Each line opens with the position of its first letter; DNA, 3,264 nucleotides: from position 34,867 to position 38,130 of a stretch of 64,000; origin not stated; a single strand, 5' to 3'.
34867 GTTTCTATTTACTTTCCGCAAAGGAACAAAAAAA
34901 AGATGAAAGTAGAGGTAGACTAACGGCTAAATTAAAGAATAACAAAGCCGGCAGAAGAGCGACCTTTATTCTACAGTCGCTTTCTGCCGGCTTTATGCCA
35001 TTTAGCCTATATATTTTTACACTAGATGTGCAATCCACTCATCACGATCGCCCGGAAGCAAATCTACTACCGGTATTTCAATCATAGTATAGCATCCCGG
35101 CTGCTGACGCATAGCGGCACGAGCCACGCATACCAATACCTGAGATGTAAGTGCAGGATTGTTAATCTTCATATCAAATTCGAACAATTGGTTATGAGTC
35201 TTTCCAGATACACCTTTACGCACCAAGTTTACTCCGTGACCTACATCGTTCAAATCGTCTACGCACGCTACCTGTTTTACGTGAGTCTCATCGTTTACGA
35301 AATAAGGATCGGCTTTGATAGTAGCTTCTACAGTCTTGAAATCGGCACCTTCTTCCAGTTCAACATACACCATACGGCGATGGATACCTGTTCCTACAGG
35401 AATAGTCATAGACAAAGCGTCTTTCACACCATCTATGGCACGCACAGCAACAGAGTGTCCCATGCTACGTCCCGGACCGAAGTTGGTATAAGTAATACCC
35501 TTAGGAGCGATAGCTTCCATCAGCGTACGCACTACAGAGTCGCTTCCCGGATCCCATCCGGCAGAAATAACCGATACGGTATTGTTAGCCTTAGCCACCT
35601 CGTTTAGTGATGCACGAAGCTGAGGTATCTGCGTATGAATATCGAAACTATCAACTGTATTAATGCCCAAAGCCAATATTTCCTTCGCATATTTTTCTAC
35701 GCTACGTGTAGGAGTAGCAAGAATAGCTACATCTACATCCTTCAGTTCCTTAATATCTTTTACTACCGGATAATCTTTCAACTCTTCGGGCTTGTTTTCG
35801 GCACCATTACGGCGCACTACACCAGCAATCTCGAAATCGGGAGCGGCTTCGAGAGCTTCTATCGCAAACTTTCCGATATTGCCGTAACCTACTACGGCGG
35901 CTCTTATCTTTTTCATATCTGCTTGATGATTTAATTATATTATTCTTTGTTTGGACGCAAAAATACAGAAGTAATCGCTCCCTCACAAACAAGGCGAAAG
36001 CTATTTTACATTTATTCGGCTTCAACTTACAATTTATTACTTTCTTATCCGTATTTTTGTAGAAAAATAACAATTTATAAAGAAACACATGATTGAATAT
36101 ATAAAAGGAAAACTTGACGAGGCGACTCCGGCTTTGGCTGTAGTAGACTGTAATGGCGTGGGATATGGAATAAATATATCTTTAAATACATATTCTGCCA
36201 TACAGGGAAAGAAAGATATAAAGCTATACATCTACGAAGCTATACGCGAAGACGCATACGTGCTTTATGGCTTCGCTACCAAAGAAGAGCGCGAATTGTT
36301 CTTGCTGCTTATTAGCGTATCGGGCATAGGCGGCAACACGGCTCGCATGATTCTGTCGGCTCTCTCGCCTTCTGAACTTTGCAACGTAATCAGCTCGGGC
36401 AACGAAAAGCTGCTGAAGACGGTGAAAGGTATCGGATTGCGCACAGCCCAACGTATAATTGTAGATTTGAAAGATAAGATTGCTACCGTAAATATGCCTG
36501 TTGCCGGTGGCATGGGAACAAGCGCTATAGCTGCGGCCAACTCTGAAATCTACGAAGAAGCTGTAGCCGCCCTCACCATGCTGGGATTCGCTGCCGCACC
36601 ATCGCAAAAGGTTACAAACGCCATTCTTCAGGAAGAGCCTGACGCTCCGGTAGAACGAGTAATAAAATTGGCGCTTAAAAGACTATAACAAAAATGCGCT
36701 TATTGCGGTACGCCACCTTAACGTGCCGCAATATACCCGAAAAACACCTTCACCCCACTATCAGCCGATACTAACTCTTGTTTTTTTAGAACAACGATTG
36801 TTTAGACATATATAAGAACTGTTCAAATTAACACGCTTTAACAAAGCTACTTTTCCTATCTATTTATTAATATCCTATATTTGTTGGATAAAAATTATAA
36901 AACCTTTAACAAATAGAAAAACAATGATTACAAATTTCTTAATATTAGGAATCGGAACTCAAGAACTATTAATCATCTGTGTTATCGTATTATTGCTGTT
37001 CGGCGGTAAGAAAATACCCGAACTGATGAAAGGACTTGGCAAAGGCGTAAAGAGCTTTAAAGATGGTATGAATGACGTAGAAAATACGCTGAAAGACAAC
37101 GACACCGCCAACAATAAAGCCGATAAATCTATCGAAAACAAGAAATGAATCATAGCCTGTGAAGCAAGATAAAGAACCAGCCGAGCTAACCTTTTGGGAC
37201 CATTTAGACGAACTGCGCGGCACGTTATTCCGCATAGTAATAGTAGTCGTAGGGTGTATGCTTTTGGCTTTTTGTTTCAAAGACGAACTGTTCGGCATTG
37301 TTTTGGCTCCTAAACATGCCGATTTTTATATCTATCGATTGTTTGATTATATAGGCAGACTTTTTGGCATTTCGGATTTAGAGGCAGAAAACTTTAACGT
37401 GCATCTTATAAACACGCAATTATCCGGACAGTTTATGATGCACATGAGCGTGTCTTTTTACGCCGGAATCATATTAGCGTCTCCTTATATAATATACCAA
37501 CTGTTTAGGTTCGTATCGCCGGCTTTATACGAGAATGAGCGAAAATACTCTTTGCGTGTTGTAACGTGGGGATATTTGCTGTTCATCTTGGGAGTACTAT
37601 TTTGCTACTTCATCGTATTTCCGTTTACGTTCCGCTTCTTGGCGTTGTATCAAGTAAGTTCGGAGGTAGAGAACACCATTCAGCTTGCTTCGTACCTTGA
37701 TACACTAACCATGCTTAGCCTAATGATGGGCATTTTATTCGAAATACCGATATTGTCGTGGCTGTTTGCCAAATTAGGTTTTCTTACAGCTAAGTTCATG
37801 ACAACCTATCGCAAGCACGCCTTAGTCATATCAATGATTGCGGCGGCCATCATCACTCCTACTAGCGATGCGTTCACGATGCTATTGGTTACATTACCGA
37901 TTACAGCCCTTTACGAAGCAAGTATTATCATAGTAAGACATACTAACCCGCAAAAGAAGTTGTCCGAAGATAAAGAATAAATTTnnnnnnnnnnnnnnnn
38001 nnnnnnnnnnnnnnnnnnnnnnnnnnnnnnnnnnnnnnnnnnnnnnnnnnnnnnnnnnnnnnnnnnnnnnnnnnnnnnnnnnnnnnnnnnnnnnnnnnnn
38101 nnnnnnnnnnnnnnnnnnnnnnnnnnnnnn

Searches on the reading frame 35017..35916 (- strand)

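Call 8: search_protein_families(library=pfam, proteins=[window:35017-35916:-])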
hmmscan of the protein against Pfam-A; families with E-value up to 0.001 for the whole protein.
window:35017-35916:- (299 aa): 6 families
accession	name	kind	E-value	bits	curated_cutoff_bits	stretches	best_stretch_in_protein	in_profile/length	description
PF16654.10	DAPDH_C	-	7.7e-24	84.7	30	2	120-178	1-59/154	Diaminopimelic acid dehydrogenase C-terminal domain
PF01408.29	GFO_IDH_MocA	-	9.6e-10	39.6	24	1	4-115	1-117/120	Oxidoreductase family, NAD-binding Rossmann fold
PF01118.30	Semialdhyde_dh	-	8.1e-07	29.9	26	1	6-89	2-95/121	Semialdehyde dehydrogenase, NAD binding domain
PF03447.22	NAD_binding_3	-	2e-06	28.9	24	1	10-88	1-86/116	Homoserine dehydrogenase, NAD binding domain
PF02629.25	CoA_binding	-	1.4e-05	26.2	22.3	1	2-88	2-91/97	CoA binding domain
PF01113.26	DapB_N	-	2.9e-05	24.6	25.6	1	4-88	1-95/124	Dihydrodipicolinate reductase, N-terminus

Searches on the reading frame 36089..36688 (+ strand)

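Call 8: search_protein_families(library=pfam, proteins=[window:36089-36688:+])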
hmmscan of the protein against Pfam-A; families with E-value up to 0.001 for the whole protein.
window:36089-36688:+ (199 aa): 4 families
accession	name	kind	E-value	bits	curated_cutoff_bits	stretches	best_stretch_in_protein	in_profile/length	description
PF01330.27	RuvA_N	-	1.5e-22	79.9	23.6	1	1-61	1-61/61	RuvA N terminal domain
PF14520.12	HHH_5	-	1e-13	52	27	1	71-129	1-57/57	Helix-hairpin-helix domain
PF07499.19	RuvA_C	-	9.4e-11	42.5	24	1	155-199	3-46/47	RuvA, C-terminal domain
PF00633.29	HHH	-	0.00032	20.8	24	0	74-90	13-29/30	Helix-hairpin-helix motif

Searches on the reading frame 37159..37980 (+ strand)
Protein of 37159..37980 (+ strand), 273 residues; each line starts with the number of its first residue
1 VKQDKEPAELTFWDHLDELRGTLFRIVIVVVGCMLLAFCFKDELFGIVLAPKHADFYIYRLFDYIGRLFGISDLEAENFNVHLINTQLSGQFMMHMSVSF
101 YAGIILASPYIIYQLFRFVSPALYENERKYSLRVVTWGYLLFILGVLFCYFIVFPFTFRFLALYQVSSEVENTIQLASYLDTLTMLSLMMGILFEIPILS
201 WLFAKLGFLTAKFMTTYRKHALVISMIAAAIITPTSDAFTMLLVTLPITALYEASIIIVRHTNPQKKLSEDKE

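Call 8: search_protein_families(library=pfam, proteins=[window:37159-37980:+])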
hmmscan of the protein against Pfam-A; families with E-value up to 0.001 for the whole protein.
window:37159-37980:+ (273 aa): 1 family
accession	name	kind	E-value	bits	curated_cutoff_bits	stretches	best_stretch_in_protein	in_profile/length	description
PF00902.23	TatC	-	1.3e-67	228.1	25.1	1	14-247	1-208/208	Sec-independent protein translocase protein (TatC)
